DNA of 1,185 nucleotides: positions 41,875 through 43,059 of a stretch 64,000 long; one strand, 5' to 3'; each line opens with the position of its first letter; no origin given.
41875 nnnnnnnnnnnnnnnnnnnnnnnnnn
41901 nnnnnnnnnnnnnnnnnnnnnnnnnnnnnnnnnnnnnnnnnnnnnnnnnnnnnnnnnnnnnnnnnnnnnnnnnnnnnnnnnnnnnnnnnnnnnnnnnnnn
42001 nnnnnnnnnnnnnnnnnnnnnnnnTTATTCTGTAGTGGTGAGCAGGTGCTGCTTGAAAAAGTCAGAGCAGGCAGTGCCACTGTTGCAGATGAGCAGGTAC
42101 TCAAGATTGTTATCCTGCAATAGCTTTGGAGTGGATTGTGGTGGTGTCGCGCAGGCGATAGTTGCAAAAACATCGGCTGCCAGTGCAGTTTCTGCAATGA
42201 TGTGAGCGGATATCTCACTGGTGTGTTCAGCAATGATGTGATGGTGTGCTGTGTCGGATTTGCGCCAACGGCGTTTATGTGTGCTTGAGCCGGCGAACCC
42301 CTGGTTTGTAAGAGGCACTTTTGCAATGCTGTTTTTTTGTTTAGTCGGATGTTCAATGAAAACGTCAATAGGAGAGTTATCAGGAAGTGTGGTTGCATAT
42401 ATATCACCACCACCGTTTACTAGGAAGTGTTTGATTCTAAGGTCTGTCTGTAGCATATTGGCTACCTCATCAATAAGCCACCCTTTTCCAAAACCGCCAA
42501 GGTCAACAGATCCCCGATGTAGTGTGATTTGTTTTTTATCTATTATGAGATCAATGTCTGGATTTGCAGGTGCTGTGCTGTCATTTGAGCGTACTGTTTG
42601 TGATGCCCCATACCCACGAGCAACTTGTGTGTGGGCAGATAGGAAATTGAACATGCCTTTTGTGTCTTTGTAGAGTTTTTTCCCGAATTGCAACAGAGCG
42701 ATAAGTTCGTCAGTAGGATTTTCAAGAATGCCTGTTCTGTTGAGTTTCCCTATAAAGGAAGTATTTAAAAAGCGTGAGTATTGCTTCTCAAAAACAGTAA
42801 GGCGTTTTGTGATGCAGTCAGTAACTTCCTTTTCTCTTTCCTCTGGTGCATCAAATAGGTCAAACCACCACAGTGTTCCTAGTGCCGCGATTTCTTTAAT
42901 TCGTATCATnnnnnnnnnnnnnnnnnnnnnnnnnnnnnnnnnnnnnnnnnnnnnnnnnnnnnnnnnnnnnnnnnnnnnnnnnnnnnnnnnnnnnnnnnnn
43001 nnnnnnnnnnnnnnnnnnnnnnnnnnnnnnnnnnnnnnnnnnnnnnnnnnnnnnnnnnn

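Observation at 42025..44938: Compact ApbE-dependent flavinylation/electron-transfer operon with an unusual RnfD-like::FNR-like fusion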

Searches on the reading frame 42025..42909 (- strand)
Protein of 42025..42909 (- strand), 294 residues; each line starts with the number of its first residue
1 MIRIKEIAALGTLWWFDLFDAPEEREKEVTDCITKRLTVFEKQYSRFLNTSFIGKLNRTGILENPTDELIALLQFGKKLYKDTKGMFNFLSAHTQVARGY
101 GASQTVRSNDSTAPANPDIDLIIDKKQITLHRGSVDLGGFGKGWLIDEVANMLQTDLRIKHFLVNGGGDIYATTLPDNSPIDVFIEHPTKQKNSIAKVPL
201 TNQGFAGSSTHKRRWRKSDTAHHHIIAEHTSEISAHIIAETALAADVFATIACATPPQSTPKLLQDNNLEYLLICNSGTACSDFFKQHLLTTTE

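Call 3: search_protein_families(library=pfam, proteins=[window:42025-42909:-], max_evalue=1)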
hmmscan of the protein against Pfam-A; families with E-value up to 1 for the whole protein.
window:42025-42909:- (294 aa): 1 family
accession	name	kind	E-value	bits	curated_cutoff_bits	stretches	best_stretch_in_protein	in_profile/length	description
PF02424.20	ApbE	-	7.2e-34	117.9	25.6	1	11-272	2-265/266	ApbE family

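Call 4: search_protein_families(library=ncbifam, proteins=[window:42025-42909:-], max_evalue=1)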
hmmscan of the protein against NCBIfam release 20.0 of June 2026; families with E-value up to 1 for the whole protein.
window:42025-42909:- (294 aa): 3 families
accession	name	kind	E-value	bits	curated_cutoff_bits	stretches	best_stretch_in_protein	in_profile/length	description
NF007774.0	PRK10461.1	equivalog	9.6e-13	47.7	498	1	9-281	41-334/351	FAD:protein FMN transferase ApbE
NF003322.0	PRK04334.1-2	equivalog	0.09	11.8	290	1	146-251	102-198/295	hypothetical protein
NF007457.0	PRK10027.1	equivalog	0.1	10.7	768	1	155-232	350-425/588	adenine deaminase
